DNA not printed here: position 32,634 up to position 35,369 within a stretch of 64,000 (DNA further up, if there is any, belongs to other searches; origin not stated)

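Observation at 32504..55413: VirB-type T4SS with rvh/cag-like gene order, duplicated VirB8, and no recognisable VirB2, VirB6, VirD4 or relaxase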

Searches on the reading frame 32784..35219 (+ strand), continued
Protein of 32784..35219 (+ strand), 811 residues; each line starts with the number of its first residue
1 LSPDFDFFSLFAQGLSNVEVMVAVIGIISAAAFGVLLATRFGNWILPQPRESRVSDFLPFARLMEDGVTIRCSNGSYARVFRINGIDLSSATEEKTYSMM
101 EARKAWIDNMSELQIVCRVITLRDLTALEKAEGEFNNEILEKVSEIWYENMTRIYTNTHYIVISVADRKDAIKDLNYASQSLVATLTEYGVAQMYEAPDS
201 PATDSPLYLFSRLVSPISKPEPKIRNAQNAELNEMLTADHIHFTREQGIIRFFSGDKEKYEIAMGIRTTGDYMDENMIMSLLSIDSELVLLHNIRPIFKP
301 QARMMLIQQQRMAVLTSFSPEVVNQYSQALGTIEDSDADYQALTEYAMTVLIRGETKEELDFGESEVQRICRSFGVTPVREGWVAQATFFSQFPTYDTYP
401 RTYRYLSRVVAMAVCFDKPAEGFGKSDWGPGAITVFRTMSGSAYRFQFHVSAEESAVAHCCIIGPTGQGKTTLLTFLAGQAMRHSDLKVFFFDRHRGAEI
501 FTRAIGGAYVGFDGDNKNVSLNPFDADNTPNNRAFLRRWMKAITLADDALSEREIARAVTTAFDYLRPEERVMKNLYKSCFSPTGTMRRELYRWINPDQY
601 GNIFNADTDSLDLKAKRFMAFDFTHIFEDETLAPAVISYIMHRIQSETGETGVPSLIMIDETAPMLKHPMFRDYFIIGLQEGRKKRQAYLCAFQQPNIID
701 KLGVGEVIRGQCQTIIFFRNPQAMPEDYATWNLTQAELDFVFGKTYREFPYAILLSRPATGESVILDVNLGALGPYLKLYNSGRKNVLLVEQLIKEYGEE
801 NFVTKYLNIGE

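Call 31: get_annotated_region(hit=H1, flank=20000)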
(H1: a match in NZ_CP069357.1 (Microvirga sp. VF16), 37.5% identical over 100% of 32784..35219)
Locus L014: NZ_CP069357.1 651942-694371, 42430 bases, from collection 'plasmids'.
description: Microvirga sp. VF16 plasmid pMVF16-3, complete sequence
organism: Microvirga sp. VF16 (NCBI taxid 2807101)
taxonomy: Bacteria; Pseudomonadota; Alphaproteobacteria; Hyphomicrobiales; Methylobacteriaceae; Microvirga; Microvirga sp. VF16
host: -; source: Vachellia farnesiana,Cell culture; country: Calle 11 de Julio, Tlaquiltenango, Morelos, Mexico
typing (MOB-suite, as given by PLSDB): non-mobilizable
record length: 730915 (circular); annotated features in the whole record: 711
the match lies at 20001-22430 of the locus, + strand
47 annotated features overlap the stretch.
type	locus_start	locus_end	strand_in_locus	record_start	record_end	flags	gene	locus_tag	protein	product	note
CDS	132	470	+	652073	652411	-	-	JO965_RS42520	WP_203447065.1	hypothetical protein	-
CDS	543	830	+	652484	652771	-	-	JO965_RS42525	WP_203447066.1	hypothetical protein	-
CDS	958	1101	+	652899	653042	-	-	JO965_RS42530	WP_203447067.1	hypothetical protein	-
CDS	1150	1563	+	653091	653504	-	-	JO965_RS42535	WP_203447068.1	BA14K family protein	-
CDS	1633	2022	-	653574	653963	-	-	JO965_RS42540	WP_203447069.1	hypothetical protein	-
CDS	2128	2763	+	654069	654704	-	-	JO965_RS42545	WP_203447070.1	hypothetical protein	-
CDS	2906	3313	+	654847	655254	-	-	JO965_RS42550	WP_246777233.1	BA14K family protein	-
CDS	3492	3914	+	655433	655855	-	-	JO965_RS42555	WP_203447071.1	hypothetical protein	-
CDS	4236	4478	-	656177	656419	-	-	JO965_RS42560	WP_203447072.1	hypothetical protein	-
CDS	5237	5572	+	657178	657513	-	-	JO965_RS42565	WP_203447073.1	hypothetical protein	-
CDS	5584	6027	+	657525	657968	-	-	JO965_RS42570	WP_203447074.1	hypothetical protein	-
CDS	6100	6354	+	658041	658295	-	-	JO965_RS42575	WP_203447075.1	hypothetical protein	-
CDS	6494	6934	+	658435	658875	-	-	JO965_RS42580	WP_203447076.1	hypothetical protein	-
CDS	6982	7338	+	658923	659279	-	-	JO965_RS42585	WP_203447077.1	hypothetical protein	-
CDS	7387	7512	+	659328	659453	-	-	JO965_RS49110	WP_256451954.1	hypothetical protein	-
CDS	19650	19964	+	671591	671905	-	-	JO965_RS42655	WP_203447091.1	VirB3 family type IV secretion system protein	-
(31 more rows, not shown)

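Call 33: get_annotated_region(hit=H3, flank=16000)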
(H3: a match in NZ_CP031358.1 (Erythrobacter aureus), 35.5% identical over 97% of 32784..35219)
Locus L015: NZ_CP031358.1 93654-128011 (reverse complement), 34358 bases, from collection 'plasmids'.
description: Erythrobacter aureus strain YH-07 plasmid unnamed, complete sequence
organism: Erythrobacter aureus (NCBI taxid 2182384)
taxonomy: Bacteria; Pseudomonadota; Alphaproteobacteria; Sphingomonadales; Erythrobacteraceae; Erythrobacter; Erythrobacter aureus
host: -; source: marine sediment; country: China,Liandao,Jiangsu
typing (MOB-suite, as given by PLSDB): non-mobilizable
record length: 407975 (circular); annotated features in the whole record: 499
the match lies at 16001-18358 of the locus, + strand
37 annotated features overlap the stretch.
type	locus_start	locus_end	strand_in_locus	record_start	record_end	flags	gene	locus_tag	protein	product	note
CDS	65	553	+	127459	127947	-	-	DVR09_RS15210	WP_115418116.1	hypothetical protein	-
CDS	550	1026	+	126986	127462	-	-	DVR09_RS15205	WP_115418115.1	hypothetical protein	-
CDS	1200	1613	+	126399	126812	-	-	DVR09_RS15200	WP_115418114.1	hypothetical protein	-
CDS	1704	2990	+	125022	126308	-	-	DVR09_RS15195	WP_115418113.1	hypothetical protein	-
CDS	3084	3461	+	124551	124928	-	-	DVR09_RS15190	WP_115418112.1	hypothetical protein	-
CDS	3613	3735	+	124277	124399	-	-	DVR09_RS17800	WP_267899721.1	hypothetical protein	-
CDS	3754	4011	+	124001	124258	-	-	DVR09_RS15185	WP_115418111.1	hypothetical protein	-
CDS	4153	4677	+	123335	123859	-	-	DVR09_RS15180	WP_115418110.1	hypothetical protein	-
CDS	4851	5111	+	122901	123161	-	-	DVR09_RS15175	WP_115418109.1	hypothetical protein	-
CDS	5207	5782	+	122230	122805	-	-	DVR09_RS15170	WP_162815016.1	hypothetical protein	-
CDS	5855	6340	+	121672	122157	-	-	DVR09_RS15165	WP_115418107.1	hypothetical protein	-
CDS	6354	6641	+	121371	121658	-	-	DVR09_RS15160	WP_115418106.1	hypothetical protein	-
CDS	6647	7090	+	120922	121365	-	-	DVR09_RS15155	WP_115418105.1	hypothetical protein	-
CDS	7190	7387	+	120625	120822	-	-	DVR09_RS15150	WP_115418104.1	hypothetical protein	-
CDS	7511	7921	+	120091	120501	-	-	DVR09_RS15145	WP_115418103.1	hypothetical protein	-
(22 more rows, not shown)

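Call 34: get_annotated_region(hit=H5, flank=18000)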
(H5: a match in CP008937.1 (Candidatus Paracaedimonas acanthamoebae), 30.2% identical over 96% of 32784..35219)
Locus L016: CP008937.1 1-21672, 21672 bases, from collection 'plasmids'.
description: Candidatus Caedibacter acanthamoebae plasmid Plasmid_00001, complete sequence
organism: Candidatus Paracaedimonas acanthamoebae (NCBI taxid 244581)
taxonomy: Bacteria; Pseudomonadota; Alphaproteobacteria; Holosporales; Caedimonadaceae; Candidatus Paracaedimonas; Candidatus Paracaedimonas acanthamoebae
host: -; source: Acanthamoeba polyphaga HN-3; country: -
typing (MOB-suite, as given by PLSDB): non-mobilizable; replicon rep_cluster_223
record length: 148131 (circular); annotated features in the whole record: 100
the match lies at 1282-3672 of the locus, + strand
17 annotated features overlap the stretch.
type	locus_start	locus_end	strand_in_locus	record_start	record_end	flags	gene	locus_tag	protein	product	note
CDS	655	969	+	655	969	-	-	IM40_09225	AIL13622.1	hypothetical protein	-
CDS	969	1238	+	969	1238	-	-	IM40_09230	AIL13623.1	hypothetical protein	-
CDS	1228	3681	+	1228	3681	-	-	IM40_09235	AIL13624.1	hypothetical protein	-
CDS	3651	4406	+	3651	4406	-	-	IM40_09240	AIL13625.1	hypothetical protein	-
CDS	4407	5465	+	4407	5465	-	-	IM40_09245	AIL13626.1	hypothetical protein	-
CDS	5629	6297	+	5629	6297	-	-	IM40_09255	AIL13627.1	hypothetical protein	-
CDS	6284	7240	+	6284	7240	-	-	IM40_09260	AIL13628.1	hypothetical protein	-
CDS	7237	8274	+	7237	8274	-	-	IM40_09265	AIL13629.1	hypothetical protein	-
CDS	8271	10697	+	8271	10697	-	-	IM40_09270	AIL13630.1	hypothetical protein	-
CDS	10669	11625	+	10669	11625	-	-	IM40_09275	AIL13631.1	hypothetical protein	-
CDS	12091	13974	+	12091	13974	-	-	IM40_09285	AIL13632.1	hypothetical protein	-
CDS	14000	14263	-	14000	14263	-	-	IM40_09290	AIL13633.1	hypothetical protein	-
CDS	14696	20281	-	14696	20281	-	-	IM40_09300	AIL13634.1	hypothetical protein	-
CDS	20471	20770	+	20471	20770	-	-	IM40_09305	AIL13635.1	hypothetical protein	-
CDS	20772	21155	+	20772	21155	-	-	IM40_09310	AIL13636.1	hypothetical protein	-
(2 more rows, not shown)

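Call 38: get_annotated_region(hit=H2, flank=14000)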
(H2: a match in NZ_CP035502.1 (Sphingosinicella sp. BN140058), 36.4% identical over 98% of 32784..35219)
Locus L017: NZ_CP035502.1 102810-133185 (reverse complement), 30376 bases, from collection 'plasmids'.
description: Sphingosinicella sp. BN140058 plasmid p1, complete sequence
organism: Sphingosinicella sp. BN140058 (NCBI taxid 1892855)
taxonomy: Bacteria; Pseudomonadota; Alphaproteobacteria; Sphingomonadales; Sphingosinicellaceae; Sphingosinicella; Sphingosinicella sp. BN140058
host: -; source: Cell culture,soil; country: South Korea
typing (MOB-suite, as given by PLSDB): mobilizable; relaxase MOBQ
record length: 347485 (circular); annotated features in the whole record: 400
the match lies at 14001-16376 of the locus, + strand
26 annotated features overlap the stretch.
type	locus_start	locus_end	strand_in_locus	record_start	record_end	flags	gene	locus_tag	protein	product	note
CDS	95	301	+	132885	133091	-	-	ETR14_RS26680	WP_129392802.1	hypothetical protein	-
CDS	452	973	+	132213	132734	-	-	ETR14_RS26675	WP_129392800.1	hypothetical protein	-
CDS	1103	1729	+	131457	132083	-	-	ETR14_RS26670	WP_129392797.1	hypothetical protein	-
CDS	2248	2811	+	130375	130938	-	-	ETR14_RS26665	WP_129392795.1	hypothetical protein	-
CDS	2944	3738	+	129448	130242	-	-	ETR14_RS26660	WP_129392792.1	metallophosphoesterase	-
CDS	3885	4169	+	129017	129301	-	-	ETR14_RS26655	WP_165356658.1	hypothetical protein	-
CDS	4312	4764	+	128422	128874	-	-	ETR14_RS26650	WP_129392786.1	hypothetical protein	-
CDS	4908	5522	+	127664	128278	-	-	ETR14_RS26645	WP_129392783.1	hypothetical protein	-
CDS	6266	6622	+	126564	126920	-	-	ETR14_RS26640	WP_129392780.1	hypothetical protein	-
CDS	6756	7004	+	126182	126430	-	-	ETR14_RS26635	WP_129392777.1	hypothetical protein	-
CDS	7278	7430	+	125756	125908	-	arfA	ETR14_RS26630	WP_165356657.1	alternative ribosome rescue factor ArfA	GO:0072344 - rescue of stalled ribosome [Evidence IEA]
CDS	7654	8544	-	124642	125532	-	-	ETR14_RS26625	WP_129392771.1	hypothetical protein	-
CDS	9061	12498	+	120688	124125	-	-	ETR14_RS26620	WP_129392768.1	MobA/MobL family protein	-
CDS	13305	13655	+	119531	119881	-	-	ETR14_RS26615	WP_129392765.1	hypothetical protein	-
CDS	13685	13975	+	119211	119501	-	-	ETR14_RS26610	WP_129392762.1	hypothetical protein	-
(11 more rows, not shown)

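Call 46: find_encoding_contigs(protein=P0115, flank=10000, max_places=2)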
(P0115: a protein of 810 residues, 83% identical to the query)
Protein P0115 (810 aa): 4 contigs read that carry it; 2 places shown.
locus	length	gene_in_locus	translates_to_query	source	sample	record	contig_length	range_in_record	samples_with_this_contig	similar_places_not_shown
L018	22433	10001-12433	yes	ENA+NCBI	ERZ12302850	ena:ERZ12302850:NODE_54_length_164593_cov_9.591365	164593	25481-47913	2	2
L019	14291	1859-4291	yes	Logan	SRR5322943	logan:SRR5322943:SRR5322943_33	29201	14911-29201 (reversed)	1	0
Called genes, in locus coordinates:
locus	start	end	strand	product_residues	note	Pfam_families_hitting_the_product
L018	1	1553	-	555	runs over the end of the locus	-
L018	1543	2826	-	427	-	PF06864:PAP_PilO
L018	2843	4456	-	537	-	PF23248:KH_PARP14_2 (faint), PF00263:Secretin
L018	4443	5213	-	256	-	PF10671:TcpQ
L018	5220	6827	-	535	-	-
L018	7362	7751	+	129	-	PF04956:TrbC (weak)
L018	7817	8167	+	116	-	-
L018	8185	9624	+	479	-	-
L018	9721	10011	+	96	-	-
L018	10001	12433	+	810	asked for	PF27097:VirB4_TrbE_N, PF03135:CagE_TrbE_VirB, PF19044:P-loop_TraG (faint)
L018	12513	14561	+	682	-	-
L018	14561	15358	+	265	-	-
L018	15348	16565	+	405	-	-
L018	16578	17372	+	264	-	-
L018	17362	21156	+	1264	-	-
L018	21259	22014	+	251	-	PF04335:VirB8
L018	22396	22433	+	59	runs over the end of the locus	-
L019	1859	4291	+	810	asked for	PF27097:VirB4_TrbE_N, PF03135:CagE_TrbE_VirB, PF19044:P-loop_TraG (faint)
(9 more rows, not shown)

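Call 47: find_encoding_contigs(protein=P0119, flank=10000, max_places=2)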
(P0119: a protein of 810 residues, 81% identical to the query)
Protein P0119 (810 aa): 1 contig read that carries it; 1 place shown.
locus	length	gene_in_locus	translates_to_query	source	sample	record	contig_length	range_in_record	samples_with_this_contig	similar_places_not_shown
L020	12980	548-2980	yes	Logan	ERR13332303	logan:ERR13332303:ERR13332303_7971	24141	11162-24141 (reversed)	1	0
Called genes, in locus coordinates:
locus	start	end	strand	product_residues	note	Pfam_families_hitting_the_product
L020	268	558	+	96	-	-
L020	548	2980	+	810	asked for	PF27097:VirB4_TrbE_N (weak), PF03135:CagE_TrbE_VirB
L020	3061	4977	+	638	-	-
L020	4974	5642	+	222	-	-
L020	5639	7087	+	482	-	-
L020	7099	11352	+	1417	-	-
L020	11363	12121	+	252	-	PF04335:VirB8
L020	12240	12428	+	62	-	-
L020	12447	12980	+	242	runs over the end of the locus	PF04335:VirB8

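Call 49: find_encoding_contigs(protein=P0024, flank=10000, max_places=1)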
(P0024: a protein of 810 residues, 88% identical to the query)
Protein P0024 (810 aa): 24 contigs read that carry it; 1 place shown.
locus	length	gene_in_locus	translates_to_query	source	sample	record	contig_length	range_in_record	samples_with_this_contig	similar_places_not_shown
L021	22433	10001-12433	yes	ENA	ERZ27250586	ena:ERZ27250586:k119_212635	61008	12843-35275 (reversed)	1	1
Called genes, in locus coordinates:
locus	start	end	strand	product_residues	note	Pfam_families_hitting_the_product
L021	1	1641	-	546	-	-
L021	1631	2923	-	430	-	PF06864:PAP_PilO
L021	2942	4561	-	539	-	PF00263:Secretin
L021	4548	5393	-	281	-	PF10671:TcpQ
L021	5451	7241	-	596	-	-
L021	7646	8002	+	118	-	PF04956:TrbC (weak)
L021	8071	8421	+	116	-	PF04956:TrbC (weak)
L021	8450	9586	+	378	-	-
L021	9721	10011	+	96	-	-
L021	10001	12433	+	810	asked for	PF27097:VirB4_TrbE_N, PF03135:CagE_TrbE_VirB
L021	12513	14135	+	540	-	-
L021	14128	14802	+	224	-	-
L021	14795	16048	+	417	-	-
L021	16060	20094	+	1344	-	-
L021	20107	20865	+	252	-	PF04335:VirB8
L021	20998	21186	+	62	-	-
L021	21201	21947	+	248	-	PF04335:VirB8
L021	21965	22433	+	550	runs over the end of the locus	PF03524:CagX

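Call 50: find_encoding_contigs(protein=P0002, flank=10000, max_places=1)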
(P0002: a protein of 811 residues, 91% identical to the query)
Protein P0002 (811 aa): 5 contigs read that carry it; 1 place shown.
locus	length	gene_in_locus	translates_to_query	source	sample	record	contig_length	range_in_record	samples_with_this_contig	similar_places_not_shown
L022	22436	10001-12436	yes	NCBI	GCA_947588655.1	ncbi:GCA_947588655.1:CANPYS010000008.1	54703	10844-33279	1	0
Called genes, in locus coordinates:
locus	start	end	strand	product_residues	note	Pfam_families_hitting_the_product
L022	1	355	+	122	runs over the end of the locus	PF00416:Ribosomal_S13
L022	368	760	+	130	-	PF00411:Ribosomal_S11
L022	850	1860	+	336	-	PF01193:RNA_pol_L, PF01000:RNA_pol_A_bac, PF03118:RNA_pol_A_CTD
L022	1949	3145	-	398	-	-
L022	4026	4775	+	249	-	PF13505:OMP_b-brl, PF03797:Autotransporter (faint), PF01389:OmpA_membrane (faint), PF01617:Surface_Ag_2, PF02462:Opacity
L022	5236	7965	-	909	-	PF07517:SecA_DEAD, PF00270:DEAD, PF01043:SecA_PP_bind, PF21090:P-loop_SecA, PF07516:SecA_SW, PF02810:SEC-C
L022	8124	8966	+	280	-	PF13145:Rotamase_2, PF13616:Rotamase_3, PF00639:Rotamase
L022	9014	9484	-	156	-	-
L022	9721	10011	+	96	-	-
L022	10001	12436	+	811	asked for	PF27097:VirB4_TrbE_N, PF03135:CagE_TrbE_VirB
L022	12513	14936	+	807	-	PF13605:DUF4141 (faint), PF13185:GAF_2 (faint), PF13492:GAF_3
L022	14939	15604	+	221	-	-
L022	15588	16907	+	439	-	-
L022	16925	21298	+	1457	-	-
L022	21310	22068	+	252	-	PF04335:VirB8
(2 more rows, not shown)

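Call 51: find_encoding_contigs(protein=P0109, flank=10000, max_places=1)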
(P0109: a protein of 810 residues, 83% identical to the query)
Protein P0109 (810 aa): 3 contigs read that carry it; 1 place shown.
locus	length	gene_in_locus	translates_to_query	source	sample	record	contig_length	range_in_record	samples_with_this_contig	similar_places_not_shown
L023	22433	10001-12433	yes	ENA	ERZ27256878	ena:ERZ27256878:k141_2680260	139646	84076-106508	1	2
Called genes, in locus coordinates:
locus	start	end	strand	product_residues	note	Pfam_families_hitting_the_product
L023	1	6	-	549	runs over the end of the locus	PF00437:T2SSE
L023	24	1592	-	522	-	-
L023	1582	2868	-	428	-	PF06864:PAP_PilO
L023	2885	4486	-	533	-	PF00263:Secretin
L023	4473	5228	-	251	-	PF10671:TcpQ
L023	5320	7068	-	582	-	-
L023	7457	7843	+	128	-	PF04956:TrbC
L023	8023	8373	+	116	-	PF04956:TrbC (weak)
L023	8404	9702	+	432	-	PF04956:TrbC (weak)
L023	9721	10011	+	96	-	-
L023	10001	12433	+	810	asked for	PF27097:VirB4_TrbE_N, PF03135:CagE_TrbE_VirB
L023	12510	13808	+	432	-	-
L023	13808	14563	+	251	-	-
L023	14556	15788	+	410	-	-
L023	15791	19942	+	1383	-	-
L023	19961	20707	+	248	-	PF04335:VirB8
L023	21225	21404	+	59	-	-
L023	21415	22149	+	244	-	PF04335:VirB8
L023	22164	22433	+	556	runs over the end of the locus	PF03524:CagX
